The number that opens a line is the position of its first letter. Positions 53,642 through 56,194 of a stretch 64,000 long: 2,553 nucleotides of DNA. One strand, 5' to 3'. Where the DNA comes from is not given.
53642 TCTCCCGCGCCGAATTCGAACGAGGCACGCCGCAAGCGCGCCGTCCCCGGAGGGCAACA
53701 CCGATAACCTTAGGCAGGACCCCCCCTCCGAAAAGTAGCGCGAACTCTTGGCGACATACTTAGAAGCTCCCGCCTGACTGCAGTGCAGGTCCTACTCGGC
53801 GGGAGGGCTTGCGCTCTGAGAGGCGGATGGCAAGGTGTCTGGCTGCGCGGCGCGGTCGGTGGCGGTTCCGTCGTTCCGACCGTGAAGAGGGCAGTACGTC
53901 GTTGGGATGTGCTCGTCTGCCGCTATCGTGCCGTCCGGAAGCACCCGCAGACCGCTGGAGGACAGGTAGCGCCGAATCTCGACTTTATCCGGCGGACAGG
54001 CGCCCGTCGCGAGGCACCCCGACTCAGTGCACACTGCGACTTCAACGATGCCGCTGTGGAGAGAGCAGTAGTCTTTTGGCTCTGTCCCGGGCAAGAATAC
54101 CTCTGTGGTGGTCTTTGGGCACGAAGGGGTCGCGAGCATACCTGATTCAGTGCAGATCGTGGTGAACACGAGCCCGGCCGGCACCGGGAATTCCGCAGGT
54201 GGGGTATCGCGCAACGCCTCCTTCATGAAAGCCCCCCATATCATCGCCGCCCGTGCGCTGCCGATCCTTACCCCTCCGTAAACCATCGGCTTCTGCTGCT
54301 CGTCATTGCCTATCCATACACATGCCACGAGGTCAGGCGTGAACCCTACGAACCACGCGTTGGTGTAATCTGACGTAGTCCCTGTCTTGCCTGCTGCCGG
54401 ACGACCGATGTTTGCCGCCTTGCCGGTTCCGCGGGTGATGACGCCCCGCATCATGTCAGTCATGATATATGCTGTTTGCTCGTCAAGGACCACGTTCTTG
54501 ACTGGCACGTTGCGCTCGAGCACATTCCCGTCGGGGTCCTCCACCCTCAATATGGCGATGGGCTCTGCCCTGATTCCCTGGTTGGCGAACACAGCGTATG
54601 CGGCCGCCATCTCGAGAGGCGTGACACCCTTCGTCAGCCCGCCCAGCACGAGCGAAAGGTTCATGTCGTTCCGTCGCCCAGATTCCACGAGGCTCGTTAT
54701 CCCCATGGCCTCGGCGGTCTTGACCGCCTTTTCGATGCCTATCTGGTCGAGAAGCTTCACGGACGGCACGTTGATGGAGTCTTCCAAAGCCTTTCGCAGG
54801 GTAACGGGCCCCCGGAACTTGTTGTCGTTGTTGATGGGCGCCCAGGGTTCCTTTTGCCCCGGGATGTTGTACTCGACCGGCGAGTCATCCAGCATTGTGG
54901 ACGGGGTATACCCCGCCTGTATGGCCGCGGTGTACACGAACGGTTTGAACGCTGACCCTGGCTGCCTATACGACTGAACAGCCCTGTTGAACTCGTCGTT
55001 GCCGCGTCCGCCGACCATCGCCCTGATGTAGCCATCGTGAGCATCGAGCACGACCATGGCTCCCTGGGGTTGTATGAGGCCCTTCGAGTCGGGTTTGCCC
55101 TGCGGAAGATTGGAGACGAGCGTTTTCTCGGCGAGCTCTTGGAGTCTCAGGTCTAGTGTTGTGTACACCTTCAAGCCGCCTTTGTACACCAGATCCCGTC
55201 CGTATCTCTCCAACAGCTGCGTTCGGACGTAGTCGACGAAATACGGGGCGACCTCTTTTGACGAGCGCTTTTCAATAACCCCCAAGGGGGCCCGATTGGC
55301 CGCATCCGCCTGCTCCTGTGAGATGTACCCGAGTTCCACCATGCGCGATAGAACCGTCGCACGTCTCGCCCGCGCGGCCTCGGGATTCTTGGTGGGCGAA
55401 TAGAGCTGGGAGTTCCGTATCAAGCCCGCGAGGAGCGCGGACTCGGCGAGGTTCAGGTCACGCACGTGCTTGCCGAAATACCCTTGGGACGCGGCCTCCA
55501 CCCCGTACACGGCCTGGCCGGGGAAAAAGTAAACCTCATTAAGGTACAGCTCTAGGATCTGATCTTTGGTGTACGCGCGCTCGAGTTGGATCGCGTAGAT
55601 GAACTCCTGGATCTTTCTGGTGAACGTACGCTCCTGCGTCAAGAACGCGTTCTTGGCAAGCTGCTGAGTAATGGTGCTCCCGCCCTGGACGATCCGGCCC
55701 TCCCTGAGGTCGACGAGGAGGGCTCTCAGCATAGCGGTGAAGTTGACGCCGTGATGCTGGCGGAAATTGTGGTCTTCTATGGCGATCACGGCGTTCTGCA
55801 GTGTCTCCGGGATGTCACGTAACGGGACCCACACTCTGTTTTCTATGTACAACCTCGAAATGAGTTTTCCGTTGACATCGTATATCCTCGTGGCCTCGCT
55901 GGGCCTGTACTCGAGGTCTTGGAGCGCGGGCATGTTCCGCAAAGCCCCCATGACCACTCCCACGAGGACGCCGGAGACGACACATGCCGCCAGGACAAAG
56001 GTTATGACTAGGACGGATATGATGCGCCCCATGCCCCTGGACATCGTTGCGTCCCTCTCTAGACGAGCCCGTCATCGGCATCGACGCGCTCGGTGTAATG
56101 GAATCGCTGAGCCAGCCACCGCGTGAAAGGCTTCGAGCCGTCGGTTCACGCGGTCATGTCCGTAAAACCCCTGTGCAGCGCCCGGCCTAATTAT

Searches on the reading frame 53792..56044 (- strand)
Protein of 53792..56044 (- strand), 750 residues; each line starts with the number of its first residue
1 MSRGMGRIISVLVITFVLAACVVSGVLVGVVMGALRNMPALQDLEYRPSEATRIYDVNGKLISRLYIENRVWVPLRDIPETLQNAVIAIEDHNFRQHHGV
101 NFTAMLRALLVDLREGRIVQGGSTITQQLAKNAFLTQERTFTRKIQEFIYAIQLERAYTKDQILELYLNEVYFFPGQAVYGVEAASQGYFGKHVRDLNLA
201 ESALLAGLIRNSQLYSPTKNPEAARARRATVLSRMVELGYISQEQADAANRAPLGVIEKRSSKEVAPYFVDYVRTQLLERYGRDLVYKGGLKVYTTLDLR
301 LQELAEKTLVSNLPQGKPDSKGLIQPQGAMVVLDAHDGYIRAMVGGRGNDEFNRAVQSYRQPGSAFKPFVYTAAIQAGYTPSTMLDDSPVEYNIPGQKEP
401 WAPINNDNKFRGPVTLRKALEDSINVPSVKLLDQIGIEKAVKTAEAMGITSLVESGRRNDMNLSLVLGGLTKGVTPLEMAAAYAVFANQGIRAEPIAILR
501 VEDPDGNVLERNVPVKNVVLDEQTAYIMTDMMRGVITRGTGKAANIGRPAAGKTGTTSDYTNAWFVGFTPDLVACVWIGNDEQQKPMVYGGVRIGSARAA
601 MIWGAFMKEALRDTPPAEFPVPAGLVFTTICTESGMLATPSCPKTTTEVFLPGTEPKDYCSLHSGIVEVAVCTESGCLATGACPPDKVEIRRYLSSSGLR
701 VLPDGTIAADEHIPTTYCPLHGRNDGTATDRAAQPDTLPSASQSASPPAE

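Call 26: find_encoding_contigs(protein=window:53792-56044:-, flank=10000, max_places=1)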
Protein window:53792-56044:- (750 aa): 24 contigs read that carry it; 1 place shown.
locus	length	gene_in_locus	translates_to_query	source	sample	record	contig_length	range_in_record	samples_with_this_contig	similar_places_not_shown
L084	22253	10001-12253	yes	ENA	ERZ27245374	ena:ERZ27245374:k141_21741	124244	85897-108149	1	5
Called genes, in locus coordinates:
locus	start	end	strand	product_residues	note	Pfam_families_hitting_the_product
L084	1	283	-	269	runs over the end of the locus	PF11967:RecO_N, PF02565:RecO_C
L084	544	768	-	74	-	PF11146:DUF2905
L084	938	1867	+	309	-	PF13367:PrsW-protease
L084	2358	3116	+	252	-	PF20772:TACO1_YebC_N, PF01709:Transcrip_reg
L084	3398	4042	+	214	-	PF08955:BofC_C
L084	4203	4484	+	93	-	PF00166:Cpn10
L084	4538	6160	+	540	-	PF00118:Cpn60_TCP1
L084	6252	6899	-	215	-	-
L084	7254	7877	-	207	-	PF09560:Spore_YunB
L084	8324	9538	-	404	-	PF00579:tRNA-synt_1b, PF22421:SYY_C-terminal, PF01479:S4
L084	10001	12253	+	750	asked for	PF00912:Transgly, PF00905:Transpeptidase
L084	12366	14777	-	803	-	PF00488:MutS_V, PF20297:MSSS, PF01713:Smr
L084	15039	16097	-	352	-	PF00348:polyprenyl_synt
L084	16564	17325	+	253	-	PF20730:YetF_N (weak), PF04239:DUF421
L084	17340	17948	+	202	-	PF20600:ExoX-like_C (weak)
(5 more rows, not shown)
